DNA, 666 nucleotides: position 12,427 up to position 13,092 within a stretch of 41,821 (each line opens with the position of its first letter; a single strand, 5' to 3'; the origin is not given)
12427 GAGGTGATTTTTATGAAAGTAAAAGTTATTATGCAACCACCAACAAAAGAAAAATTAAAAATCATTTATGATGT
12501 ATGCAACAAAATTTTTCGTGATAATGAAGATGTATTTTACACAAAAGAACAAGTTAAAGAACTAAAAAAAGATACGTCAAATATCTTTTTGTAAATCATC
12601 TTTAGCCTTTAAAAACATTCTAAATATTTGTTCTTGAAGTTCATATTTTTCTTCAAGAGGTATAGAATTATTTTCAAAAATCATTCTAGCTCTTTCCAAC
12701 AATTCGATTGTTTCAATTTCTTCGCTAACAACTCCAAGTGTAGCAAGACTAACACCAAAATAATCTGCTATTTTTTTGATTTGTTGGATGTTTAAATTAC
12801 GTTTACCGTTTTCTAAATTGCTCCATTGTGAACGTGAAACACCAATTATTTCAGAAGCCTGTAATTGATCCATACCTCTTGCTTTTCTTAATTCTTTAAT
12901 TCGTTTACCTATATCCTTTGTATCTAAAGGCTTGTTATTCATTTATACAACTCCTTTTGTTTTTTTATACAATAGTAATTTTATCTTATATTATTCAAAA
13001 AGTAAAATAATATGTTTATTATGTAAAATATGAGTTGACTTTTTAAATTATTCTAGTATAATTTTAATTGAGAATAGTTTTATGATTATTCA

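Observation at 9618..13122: Conserved 36-bp bipartite operator (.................-N12-TTGAAAC) at three early-region sites, plus many half-site copies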

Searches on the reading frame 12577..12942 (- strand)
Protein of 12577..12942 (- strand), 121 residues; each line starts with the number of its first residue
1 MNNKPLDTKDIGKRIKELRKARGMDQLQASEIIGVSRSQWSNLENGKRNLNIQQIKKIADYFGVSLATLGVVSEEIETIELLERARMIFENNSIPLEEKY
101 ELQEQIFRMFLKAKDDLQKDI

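Call 14: search_protein_families(library=pfam, proteins=[window:12577-12942:-], max_evalue=0.01)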
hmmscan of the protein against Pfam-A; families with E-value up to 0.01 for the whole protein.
window:12577-12942:- (121 aa): 8 families
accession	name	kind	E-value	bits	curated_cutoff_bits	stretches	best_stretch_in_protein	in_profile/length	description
PF01381.28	HTH_3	-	2.9e-15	56.5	23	1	15-68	1-54/55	Helix-turn-helix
PF12844.13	HTH_19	-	3.4e-15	56.1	30.2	1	12-66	1-55/64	Helix-turn-helix domain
PF13560.12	HTH_31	-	4.8e-11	43.2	27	1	11-67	2-59/64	Helix-turn-helix domain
PF13443.12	HTH_26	-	3e-08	34.2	22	1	14-69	1-57/63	Cro/C1-type HTH DNA-binding domain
PF08667.16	BetR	-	0.00058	20.4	21.6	1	28-69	27-68/148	BetR domain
PF20432.4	Xre-like-HTH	-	0.0023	18.6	25.8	0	16-54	16-54/63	Antitoxin Xre-like helix-turn-helix domain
PF13744.12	HTH_37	-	0.0031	17.7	27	1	12-47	20-55/80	Helix-turn-helix domain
PF15731.11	MqsA_antitoxin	-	0.0056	17.2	30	1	12-56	71-115/131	Antitoxin component of bacterial toxin-antitoxin system, MqsA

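Call 15: search_protein_families(library=phrogs, proteins=[window:12577-12942:-], max_evalue=0.001)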
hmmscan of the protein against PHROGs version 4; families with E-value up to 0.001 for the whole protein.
window:12577-12942:- (121 aa): 21 families
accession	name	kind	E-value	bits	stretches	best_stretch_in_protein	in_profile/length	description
phrog_8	-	transcription regulation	5.8e-21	76.3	1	6-97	72-150/346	transcriptional regulator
phrog_4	-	transcription regulation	3e-13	50.5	1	4-69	126-191/400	transcriptional repressor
phrog_3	-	transcription regulation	4e-13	50.9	1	8-78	86-157/430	transcriptional repressor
phrog_1373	-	transcription regulation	8.9e-11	43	1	11-80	64-133/166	transcriptional regulator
phrog_2967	-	transcription regulation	3.1e-10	41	1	7-71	7-71/225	transcriptional regulator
phrog_2328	-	transcription regulation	2.2e-09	38.2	1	7-66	12-71/128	transcriptional repressor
phrog_5823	-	transcription regulation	3.5e-09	37.3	1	8-69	4-66/404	transcriptional regulator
phrog_2439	-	transcription regulation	7.3e-09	36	1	11-67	8-64/367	transcriptional regulator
phrog_1994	-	DNA, RNA and nucleotide metabolism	1.3e-08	36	1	13-83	2-72/170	DNA binding protein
phrog_147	-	transcription regulation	3.9e-08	34.6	1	9-59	3-54/100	transcriptional regulator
phrog_2339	-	DNA, RNA and nucleotide metabolism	1.2e-06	29.5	1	11-66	26-82/98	HTH DNA binding protein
phrog_9908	-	DNA, RNA and nucleotide metabolism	1.6e-06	28.5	1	12-65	15-68/282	DNA binding protein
phrog_7241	-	transcription regulation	1.7e-06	29.1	1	14-69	65-120/122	transcriptional regulator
phrog_1124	-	transcription regulation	2.2e-06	28.4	1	11-101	9-99/177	transcriptional regulator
phrog_35195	-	unknown function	9.6e-06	26.3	1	10-70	2-63/159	-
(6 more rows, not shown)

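Call 22: find_related_loci(query=window:12577-12942:-, collection=viral_contigs, flank=10000)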
Query window:12577-12942:- (121 aa) in viral_contigs; peptide patterns used: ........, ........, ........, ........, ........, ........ (x = any residue, [..] = any of these).
21 stretches matched a pattern; 3 encode a relative of the query (tblastn E <= 1e-3); 3 distinct loci.
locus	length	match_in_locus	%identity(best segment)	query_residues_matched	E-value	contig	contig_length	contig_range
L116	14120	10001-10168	34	11-66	4e-7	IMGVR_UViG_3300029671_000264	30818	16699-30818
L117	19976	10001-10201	30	3-69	2e-4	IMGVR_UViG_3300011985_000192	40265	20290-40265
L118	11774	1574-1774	30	3-69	2e-4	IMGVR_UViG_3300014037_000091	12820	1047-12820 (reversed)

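Call 32: search_dna_similar(query=window:12577-12942:-, collection=phages, mode=protein, max_rows=12)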
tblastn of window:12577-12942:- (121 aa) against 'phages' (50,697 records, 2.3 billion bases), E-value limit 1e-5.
Records with a match: 40; places in all: 40; records where one place covers at least 80% of the query: 3.
Best place of each record, by identity: <60% 40.
By first word of the organism name: Streptococcus 20; Bacillus 6; Bacteriophage 4; Listeria 3; Lacticaseibacillus 2; Butyrivibrio 2; Latilactobacillus 1; Enterococcus 1; Lactobacillus 1.
By host as written in the record: - 4; Streptococcus thermophilus 3; Butyrivibrio fibrisolvens DSM 3071 2; Bacillus subtilis 2; Bacillus subtilis BEST7003 2; Streptococcus thermophilus DSM 20617 2; Listeria monocytogenes 2; Lacticaseibacillus rhamnosus LMG 23551 1; and 22 more.
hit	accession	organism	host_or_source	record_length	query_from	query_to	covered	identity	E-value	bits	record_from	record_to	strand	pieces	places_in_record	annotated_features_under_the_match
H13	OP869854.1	Lacticaseibacillus phage R26.26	Lacticaseibacillus rhamnosus LMG 23551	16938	7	98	76%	35.7%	4e-6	50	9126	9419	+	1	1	hypothetical protein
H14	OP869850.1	Lacticaseibacillus phage R24.2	Lacticaseibacillus rhamnosus LMG 23327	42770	7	98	76%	35.7%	4e-6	50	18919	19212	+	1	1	hypothetical protein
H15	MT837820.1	Bacteriophage sp.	human fecal samples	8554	7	114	89%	29.8%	9e-7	51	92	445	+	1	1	record has no annotation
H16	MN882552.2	Butyrivibrio virus Bo-Finn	Butyrivibrio fibrisolvens DSM 3071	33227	11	114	86%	30.8%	7e-10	61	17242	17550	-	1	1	hypothetical protein | promoter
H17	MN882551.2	Butyrivibrio virus Arian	Butyrivibrio fibrisolvens DSM 3071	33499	11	114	86%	30.8%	7e-10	61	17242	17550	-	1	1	hypothetical protein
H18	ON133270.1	Bacillus phage 2S-4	Rosselomorea vietnamensis FJAT-46955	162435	9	84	63%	40.8%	4e-7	52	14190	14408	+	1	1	none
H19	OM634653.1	Bacillus phage vB_BsuS_PJN02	Bacillus subtilis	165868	9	84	63%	40.8%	4e-7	52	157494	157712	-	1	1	helix-turn-helix domain-containing protein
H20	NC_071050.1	Bacillus phage vB_BsuS_PJN02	Bacillus subtilis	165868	9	84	63%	40.8%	4e-7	52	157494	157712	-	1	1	transcriptional regulator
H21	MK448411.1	Streptococcus satellite phage Javan299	Streptococcus mitis 11_5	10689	14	91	64%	38.8%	5e-6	49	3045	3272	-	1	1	hypothetical protein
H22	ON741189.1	Bacillus phage vB_BceS_LY4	Bacillus cereus 367-H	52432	11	77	55%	44.8%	1e-6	51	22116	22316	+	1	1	repressor protein C2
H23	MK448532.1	Streptococcus satellite phage Javan545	Streptococcus sanguinis FSS4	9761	14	84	59%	41.8%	2e-7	53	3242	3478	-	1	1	DNA-binding protein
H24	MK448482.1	Streptococcus satellite phage Javan413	Streptococcus parauberis T1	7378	14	89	63%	39.0%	1e-6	51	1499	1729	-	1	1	DNA-binding protein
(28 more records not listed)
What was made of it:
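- On Dispersed asymmetric-operator repressors (P1 C1, phi105): A tblastn search of GenBank phages gave only weak hits restricted to the HTH region (<45% identity; call 32).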

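Call 38: find_encoding_contigs(protein=window:12577-12942:-, flank=10000, max_places=6)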
Protein window:12577-12942:- (121 aa): 6 contigs read that carry it; 5 places shown.
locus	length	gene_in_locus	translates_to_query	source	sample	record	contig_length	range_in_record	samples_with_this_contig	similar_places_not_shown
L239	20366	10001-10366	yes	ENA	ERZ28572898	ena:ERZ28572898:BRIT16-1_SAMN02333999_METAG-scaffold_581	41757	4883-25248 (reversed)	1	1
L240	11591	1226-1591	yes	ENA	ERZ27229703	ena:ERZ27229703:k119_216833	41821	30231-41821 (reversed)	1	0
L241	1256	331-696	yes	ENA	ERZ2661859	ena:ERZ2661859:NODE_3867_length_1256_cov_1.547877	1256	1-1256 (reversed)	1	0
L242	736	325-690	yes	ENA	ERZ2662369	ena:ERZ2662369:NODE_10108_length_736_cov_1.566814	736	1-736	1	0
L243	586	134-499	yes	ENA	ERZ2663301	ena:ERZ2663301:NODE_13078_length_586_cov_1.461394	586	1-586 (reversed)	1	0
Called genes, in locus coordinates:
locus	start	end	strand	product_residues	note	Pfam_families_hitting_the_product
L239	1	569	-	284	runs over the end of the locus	-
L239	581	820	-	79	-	-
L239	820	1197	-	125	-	-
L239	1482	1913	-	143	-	-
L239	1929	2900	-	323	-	-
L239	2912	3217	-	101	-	-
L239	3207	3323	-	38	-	-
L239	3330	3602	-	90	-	-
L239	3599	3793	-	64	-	-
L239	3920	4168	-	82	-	-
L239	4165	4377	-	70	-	-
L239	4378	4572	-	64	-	-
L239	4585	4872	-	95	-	-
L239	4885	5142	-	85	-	-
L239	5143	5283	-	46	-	-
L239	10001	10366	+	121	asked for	PF12844:HTH_19, PF13560:HTH_31, PF01381:HTH_3, PF13443:HTH_26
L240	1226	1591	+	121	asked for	PF12844:HTH_19, PF13560:HTH_31, PF01381:HTH_3, PF13443:HTH_26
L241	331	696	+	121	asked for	PF12844:HTH_19, PF13560:HTH_31, PF01381:HTH_3, PF13443:HTH_26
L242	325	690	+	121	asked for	PF12844:HTH_19, PF13560:HTH_31, PF01381:HTH_3, PF13443:HTH_26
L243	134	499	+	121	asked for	PF12844:HTH_19, PF13560:HTH_31, PF01381:HTH_3, PF13443:HTH_26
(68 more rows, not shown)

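Call 39: search_solved_structures(query=window:12577-12942:-, max_evalue=0.001, show_alignments=2)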
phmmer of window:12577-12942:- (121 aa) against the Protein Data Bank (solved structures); distinct sequences matched with E-value up to 0.001: 16.
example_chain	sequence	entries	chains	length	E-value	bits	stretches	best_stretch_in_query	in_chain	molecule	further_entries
8tac_A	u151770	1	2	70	2.8e-09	40.2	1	7-65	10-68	DBP48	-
2p5t_A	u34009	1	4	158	2.3e-07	34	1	11-103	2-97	Putative transcriptional regulator PezA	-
1y7y_A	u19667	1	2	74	1.5e-05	28.2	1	7-62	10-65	C.AhdI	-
2b5a_A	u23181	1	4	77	8.1e-05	25.8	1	9-68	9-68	C.BclI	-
5tn0_A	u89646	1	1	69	8.1e-05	25.8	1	11-70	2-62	HTH-type transcriptional regulator SinR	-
3qq6_A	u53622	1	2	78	8.5e-05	25.8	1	11-70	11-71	HTH-type transcriptional regulator sinR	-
9sf2_A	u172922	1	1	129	0.00013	25.1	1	10-102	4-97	Transcriptional regulator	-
7pwx_CCC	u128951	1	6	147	0.00014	25.1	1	12-76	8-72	Orf20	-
1b0n_A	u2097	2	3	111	0.00014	25.1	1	11-72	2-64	PROTEIN (SINR PROTEIN) | HTH-TYPE TRANSCRIPTIONAL REGULATOR SINR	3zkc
8c8i_D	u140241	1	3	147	0.00014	25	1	11-76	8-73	Orf20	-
7pwj_CCC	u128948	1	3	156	0.00015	25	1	11-76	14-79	Orf20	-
6h49_A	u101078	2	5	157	0.00015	24.9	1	11-76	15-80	Orf20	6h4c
7dlv_D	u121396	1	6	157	0.00016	24.9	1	11-76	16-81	Orf20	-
8p8o_H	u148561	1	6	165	0.00017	24.8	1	11-76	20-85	Orf20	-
7t8i_A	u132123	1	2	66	0.00031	24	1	10-66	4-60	Phage element (ICEBs1)transcriptional regulator (Xre family)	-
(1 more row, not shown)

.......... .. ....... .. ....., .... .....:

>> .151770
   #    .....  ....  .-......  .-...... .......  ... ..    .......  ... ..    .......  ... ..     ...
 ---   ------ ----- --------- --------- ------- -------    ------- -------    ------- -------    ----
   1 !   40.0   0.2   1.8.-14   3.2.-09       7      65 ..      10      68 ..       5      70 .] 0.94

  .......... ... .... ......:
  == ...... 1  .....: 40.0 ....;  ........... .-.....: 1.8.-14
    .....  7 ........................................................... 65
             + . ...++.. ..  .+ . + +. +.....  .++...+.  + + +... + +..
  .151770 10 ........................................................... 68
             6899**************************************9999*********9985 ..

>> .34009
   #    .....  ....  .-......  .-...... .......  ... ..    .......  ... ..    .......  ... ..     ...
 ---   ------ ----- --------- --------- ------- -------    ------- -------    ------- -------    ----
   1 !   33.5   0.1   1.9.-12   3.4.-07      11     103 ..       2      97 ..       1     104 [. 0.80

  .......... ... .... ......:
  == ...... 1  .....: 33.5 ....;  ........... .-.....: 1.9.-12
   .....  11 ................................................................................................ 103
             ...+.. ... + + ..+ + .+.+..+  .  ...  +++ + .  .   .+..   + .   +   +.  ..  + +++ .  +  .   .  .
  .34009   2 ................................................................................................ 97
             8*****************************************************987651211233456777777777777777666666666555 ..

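Call 64: find_homologous_proteins(query=window:12577-12942:-, max_evalue=0.00001)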
Query window:12577-12942:- (121 aa): 63 proteins with E <= 0.00001 among 132 candidates.
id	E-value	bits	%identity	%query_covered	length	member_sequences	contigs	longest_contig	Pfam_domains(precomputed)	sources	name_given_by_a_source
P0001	2.4e-66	238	97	100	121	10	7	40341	PF12844.14,PF01381.29,PF13560.13,PF13443.13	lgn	-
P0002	5.1e-63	228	88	100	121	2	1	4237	PF13744.13,PF12844.14,PF01381.29,PF13560.13,PF13443.13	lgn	-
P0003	9.5e-62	224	88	100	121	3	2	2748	PF12844.14,PF04245.19,PF01381.29,PF13560.13,PF13443.13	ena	-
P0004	3.2e-61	222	89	100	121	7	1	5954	PF12844.14,PF01381.29,PF13560.13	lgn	-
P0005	8.6e-58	211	87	98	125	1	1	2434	PF12844.14,PF01381.29,PF13560.13,PF13443.13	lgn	-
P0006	6.0e-57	208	82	100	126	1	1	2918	PF12844.14,PF01381.29,PF13560.13,PF13443.13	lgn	-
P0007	1.2e-56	207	82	100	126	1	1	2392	PF12844.14,PF01381.29,PF13560.13,PF13443.13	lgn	-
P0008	1.9e-56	206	83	100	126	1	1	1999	PF12844.14,PF01381.29,PF13560.13,PF13443.13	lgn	-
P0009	6.9e-56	205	80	100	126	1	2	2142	PF12844.14,PF01381.29,PF13560.13,PF13443.13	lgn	-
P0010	7.0e-56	205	80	100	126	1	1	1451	PF12844.14,PF01381.29,PF13560.13,PF13443.13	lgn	-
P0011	8.1e-56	204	81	100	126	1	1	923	PF12844.14,PF01381.29,PF13560.13,PF13443.13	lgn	-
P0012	4.2e-55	202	80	100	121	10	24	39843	PF12844.14,PF01381.29,PF13560.13,PF13443.13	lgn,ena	-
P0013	4.9e-55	202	80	100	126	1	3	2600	PF12844.14,PF01381.29,PF13560.13,PF13443.13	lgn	-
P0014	5.1e-55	202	81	100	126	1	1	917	PF12844.14,PF01381.29,PF13560.13,PF13443.13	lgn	-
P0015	1.6e-54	200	84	97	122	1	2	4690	PF12844.14,PF01381.29,PF13560.13,PF13443.13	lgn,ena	-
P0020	5.0e-37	144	63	95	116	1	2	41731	PF12844.14,PF01381.29,PF13560.13,PF13443.13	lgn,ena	-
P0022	3.5e-32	128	54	96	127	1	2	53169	PF12844.14,PF01381.29,PF13560.13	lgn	-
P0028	4.0e-25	106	48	90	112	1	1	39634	PF13744.13,PF12844.14,PF01381.29,PF13560.13,PF13443.13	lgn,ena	-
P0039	6.2e-22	95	45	88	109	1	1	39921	PF13744.13,PF12844.14,PF01381.29,PF13560.13,PF13443.13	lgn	-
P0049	3.9e-20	90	42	88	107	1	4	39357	PF13744.13,PF12844.14,PF01381.29,PF13560.13,PF13443.13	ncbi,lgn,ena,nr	ncbi:MAG: helix-turn-helix transcriptional regulator [Bacilli bacterium]|nr:helix-turn-helix transcr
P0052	1.1e-19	88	39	90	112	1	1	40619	PF13744.13,PF12844.14,PF01381.29,PF13560.13,PF13443.13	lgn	-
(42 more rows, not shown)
